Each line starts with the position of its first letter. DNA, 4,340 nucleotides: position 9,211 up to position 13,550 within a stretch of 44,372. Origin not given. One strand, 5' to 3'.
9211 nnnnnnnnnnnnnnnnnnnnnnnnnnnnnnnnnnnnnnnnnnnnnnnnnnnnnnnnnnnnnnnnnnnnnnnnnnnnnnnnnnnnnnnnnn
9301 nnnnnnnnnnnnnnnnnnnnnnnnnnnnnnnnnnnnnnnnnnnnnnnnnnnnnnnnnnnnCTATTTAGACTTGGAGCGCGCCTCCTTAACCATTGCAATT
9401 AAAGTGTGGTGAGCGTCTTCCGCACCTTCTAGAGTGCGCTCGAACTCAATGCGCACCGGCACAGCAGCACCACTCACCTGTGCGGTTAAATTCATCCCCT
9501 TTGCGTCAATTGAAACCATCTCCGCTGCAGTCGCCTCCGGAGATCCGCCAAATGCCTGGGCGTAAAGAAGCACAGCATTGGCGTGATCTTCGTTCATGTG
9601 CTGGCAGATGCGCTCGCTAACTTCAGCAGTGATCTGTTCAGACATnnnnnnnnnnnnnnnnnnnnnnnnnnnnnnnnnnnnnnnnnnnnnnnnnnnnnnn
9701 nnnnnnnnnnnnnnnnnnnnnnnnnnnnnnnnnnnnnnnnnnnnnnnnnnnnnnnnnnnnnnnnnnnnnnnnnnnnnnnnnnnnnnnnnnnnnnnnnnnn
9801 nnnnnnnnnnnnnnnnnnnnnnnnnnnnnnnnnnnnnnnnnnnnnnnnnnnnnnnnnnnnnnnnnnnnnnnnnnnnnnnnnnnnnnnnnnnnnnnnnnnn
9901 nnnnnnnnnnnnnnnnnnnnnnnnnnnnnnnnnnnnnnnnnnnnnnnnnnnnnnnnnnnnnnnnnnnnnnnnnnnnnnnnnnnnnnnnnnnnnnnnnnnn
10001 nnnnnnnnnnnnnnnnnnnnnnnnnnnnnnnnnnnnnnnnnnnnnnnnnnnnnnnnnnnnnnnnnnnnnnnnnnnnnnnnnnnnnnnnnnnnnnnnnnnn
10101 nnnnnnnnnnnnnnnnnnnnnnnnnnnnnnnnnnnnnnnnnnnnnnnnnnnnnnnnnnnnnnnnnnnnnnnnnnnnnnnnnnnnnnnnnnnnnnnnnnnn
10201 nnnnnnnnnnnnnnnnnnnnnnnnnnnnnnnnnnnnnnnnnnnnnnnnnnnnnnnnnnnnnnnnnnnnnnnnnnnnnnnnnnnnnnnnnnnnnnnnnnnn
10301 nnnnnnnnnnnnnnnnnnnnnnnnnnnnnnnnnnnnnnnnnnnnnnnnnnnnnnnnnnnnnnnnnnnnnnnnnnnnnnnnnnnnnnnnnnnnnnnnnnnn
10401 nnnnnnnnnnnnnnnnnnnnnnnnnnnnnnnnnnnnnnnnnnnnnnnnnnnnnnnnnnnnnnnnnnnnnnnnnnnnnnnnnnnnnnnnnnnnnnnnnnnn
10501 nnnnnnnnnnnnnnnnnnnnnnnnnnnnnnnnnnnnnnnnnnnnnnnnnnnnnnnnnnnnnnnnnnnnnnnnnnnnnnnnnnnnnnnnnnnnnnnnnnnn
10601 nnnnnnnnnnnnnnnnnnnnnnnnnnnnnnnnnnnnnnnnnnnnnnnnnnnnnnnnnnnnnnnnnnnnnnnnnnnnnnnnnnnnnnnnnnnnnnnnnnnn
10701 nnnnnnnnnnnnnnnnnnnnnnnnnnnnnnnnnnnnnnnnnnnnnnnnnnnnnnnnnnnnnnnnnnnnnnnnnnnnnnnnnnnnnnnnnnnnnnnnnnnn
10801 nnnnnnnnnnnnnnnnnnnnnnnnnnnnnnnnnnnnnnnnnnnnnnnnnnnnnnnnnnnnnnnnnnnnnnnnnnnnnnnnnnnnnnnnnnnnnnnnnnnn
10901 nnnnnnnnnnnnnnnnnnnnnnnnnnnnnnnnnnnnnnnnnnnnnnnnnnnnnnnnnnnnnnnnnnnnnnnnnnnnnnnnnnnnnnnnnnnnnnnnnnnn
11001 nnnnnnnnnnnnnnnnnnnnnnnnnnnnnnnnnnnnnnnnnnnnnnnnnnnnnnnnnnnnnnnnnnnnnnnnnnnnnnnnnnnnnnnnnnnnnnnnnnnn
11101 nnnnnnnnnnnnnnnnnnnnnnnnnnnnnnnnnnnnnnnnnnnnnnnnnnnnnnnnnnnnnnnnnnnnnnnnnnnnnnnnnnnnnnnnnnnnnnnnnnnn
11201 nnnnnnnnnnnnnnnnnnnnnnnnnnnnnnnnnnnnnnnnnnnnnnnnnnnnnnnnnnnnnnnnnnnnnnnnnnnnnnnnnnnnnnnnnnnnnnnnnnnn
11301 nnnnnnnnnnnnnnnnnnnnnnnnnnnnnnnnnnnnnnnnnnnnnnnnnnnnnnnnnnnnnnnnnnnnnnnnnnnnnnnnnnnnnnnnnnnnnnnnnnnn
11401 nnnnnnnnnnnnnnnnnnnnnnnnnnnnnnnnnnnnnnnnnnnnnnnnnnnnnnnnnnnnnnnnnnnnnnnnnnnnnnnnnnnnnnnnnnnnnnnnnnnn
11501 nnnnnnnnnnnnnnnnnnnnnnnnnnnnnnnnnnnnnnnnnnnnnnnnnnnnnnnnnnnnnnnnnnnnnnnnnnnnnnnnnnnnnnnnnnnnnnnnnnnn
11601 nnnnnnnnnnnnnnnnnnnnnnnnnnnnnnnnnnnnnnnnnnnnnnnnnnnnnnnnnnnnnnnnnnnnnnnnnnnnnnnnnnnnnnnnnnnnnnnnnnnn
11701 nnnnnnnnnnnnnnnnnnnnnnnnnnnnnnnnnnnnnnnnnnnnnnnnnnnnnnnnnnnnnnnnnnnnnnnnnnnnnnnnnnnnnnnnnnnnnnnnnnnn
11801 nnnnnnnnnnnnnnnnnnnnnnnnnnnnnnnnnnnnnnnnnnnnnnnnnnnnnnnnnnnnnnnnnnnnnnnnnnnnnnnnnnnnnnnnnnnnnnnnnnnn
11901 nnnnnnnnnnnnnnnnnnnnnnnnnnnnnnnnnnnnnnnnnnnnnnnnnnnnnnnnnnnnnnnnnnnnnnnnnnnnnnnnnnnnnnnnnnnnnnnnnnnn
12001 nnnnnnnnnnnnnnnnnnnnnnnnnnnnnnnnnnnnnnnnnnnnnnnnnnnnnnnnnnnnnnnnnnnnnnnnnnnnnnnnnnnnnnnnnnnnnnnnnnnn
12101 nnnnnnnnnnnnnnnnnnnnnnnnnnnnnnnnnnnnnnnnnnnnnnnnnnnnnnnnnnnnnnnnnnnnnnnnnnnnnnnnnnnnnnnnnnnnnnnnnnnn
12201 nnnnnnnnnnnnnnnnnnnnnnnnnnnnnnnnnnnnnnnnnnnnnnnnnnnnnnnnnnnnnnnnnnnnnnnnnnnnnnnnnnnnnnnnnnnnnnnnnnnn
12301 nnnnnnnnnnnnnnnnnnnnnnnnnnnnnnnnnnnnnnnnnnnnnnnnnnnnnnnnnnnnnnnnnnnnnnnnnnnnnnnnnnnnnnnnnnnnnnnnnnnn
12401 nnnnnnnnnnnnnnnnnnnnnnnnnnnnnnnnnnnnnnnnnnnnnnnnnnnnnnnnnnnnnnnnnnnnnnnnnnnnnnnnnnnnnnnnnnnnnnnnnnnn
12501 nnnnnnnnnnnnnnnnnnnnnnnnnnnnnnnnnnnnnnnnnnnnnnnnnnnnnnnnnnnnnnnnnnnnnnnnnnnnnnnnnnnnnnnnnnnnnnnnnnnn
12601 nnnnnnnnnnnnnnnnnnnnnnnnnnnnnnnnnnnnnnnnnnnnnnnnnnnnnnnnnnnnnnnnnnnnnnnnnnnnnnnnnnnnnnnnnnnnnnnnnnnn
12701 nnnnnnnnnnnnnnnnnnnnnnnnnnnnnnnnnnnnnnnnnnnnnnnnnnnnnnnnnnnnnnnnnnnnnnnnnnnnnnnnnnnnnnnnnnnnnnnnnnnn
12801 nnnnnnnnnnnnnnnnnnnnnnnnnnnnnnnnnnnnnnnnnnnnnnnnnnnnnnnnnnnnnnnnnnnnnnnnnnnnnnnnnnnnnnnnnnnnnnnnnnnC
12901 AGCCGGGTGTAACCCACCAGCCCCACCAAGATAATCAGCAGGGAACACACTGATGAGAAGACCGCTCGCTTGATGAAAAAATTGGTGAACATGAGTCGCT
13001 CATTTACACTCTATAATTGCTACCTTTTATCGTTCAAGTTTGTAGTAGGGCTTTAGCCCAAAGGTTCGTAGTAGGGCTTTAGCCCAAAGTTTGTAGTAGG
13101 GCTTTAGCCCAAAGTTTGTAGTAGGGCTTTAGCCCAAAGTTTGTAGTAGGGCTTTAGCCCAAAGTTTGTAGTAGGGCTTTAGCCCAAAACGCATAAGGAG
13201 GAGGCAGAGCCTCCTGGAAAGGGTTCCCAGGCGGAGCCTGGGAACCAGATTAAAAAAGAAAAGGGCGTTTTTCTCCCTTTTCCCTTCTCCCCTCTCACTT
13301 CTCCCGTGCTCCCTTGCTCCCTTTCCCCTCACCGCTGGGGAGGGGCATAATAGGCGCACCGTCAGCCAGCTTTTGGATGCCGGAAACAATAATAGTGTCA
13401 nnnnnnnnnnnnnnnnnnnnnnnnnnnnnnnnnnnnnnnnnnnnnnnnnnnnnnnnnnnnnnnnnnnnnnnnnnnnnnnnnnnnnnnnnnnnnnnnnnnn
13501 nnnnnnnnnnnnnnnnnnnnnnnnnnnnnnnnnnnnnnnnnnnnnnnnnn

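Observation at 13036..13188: Six-copy 27-bp tandem array inside an efflux operon, with related arrays elsewhere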

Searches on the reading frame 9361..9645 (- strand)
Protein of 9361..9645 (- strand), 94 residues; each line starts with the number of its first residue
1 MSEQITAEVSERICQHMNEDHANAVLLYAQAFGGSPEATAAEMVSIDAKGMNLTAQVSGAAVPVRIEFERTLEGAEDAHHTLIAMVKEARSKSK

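Call 8: search_protein_families(library=pfam, proteins=[window:9361-9645:-])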
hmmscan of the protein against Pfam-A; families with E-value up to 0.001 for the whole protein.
window:9361-9645:- (94 aa): 1 family
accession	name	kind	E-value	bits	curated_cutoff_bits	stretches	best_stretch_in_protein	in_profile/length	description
PF10615.14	DUF2470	-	1.1e-27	96.8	22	1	10-85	1-77/77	Domain of unknown function (DUF2470)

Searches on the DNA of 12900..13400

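Call 85: search_rna_families(source=window, start=12900, end=13400, threshold=evalue, max_evalue=1)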
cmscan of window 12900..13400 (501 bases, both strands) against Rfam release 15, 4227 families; matches with E-value up to 1: 4.
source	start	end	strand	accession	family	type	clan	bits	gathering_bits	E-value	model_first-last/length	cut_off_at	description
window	13097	13181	+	RF03616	MIR1888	Gene; miRNA;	-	20.9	72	0.19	1-101/101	no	MIR1888 microRNA precursor family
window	13316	13350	-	RF00381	Antizyme_FSE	Cis-reg; frameshift_element;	-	20.7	40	0.064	1-59/59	no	Antizyme RNA frameshifting stimulation element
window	13252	13288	-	RF00489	ctRNA_p42d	Gene; antisense;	-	17.3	50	0.64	1-46/46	no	ctRNA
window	13195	13264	+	RF02133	HOXB13-AS1_2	Gene; lncRNA;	-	15.5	40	0.37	1-81/81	no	HOXB13 antisense RNA 1 conserved region 2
